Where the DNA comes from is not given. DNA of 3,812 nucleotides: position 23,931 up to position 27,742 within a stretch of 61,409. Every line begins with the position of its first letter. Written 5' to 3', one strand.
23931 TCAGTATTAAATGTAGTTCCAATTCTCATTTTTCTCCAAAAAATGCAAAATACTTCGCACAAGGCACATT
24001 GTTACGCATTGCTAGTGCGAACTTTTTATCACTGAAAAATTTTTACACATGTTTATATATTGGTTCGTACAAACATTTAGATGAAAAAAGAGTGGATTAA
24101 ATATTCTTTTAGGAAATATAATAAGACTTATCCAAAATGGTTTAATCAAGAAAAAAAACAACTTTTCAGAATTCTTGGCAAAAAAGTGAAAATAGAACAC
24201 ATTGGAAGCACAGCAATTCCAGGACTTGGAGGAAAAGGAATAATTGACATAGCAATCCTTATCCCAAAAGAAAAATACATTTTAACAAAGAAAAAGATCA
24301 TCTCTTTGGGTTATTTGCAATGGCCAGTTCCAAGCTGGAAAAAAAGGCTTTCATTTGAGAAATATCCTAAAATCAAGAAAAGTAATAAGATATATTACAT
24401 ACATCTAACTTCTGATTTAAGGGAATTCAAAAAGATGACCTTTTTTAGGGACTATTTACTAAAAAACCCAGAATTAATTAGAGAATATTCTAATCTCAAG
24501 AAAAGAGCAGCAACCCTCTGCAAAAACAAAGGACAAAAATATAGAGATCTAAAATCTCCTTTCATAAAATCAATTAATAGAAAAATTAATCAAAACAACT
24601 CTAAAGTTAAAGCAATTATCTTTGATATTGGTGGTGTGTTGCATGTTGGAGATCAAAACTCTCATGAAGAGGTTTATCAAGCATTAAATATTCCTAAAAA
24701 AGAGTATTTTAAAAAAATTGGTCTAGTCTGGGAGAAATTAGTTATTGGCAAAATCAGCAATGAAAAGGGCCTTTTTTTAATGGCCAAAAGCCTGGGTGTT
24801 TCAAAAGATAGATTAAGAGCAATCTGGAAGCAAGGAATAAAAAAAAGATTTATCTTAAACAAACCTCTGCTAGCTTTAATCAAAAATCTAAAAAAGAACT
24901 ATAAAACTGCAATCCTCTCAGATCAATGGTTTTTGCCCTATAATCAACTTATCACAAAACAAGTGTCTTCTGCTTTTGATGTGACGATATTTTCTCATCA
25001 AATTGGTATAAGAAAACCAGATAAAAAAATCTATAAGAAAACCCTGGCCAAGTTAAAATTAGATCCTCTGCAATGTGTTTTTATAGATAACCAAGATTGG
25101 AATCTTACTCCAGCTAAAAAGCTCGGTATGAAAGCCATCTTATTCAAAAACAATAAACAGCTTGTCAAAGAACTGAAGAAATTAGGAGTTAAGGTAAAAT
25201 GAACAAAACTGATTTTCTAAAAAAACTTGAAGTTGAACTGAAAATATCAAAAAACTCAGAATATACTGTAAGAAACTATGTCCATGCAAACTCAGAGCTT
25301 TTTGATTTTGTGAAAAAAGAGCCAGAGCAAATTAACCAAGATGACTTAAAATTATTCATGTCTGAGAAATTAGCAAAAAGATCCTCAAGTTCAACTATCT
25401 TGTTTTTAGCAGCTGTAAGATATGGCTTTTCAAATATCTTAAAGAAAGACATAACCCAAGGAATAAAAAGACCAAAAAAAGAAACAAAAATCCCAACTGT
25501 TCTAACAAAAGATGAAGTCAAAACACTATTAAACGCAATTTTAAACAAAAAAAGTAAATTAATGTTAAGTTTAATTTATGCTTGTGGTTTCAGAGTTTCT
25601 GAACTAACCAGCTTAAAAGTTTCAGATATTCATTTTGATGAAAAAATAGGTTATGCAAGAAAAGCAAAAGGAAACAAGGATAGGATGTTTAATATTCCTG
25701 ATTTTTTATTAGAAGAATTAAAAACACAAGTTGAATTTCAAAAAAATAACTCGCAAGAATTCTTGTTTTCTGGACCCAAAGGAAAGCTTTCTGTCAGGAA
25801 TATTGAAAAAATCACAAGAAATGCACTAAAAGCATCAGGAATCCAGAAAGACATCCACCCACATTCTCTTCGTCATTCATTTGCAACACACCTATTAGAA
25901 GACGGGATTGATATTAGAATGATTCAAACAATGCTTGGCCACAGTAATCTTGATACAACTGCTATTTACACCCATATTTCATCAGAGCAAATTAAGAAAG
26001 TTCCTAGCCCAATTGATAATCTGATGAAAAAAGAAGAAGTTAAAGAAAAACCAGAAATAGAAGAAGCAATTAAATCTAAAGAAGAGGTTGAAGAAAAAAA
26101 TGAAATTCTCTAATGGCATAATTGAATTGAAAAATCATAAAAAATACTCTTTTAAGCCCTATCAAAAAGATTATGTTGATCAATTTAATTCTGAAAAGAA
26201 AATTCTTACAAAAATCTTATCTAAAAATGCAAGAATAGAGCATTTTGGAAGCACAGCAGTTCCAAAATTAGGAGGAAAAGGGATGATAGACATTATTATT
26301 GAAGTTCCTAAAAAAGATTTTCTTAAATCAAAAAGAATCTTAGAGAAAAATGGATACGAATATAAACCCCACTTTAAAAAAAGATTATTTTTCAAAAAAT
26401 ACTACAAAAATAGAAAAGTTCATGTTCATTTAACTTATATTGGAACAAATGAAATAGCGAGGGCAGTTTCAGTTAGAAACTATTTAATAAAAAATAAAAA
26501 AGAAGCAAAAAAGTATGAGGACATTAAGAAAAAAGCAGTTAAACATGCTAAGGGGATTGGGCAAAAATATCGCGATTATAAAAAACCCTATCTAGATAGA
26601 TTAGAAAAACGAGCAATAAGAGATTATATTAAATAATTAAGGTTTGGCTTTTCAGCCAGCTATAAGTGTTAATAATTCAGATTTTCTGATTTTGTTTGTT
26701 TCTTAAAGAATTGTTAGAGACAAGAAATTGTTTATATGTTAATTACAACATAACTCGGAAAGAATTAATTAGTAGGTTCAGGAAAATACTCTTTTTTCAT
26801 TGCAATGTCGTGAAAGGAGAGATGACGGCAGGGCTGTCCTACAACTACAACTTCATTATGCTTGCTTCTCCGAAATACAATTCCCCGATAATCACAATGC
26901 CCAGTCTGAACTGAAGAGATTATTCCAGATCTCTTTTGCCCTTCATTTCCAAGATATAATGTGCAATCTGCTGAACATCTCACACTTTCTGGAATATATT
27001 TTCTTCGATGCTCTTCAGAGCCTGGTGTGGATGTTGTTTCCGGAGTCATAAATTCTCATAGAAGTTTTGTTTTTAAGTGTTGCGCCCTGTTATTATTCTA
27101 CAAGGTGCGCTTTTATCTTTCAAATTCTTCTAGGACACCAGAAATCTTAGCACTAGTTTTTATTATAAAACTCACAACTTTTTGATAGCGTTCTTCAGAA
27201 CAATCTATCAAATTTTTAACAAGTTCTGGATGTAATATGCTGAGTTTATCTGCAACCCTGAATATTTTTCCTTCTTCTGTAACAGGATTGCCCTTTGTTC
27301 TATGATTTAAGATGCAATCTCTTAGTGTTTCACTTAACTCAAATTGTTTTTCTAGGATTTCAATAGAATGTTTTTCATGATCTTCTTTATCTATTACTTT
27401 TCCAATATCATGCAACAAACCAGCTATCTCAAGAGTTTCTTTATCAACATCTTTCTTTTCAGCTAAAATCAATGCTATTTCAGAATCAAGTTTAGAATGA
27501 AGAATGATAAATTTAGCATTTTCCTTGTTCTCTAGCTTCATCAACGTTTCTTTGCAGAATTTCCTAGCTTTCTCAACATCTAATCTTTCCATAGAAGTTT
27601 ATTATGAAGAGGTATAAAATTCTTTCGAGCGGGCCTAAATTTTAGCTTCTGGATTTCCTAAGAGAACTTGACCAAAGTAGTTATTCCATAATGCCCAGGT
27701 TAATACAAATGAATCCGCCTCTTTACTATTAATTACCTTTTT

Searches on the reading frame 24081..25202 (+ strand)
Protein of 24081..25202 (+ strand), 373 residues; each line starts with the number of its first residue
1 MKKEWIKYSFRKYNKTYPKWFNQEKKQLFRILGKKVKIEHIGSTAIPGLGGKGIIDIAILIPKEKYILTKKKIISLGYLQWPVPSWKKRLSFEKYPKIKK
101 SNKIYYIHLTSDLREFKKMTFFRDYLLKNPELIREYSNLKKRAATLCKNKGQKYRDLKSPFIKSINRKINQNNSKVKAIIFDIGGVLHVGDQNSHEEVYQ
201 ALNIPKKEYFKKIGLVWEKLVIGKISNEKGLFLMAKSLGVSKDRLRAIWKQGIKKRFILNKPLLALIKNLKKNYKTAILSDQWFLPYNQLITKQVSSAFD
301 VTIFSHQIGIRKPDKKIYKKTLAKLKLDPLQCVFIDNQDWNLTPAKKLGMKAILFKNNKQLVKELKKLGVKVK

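Call 23: search_protein_families(library=pfam, proteins=[window:24081-25202:+], max_evalue=0.001)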
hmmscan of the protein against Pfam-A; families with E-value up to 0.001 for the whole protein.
window:24081-25202:+ (373 aa): 3 families
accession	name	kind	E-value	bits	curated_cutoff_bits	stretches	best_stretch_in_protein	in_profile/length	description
PF04229.20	GrpB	-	1.1e-31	110.6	25.5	1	12-167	6-158/159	GrpB protein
PF00702.32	Hydrolase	-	3.6e-13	50.8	26.4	1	176-349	1-191/191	haloacid dehalogenase-like hydrolase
PF13419.12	HAD_2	-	7.9e-10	39.6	23.8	1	192-354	31-177/178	Haloacid dehalogenase-like hydrolase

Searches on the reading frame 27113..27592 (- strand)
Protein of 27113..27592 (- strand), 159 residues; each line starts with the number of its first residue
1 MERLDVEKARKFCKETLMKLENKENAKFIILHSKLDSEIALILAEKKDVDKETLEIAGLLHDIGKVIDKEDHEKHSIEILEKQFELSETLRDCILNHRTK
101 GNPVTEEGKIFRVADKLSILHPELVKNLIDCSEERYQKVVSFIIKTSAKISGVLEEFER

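Call 23: search_protein_families(library=pfam, proteins=[window:27113-27592:-], max_evalue=0.001)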
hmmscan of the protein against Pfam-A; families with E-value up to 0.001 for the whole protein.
window:27113-27592:- (159 aa): 3 families
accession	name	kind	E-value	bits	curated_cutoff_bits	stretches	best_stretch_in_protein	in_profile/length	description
PF01966.28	HD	-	3.5e-15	56.7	22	1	32-118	4-114/116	HD domain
PF08668.18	HDOD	-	3.7e-05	23.8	22.9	1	23-85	89-152/196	HDOD domain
PF21447.3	Ppx-GppA_III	-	0.00018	21.8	27.3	1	46-82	42-78/177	Ppx/GppA phosphatase, domain III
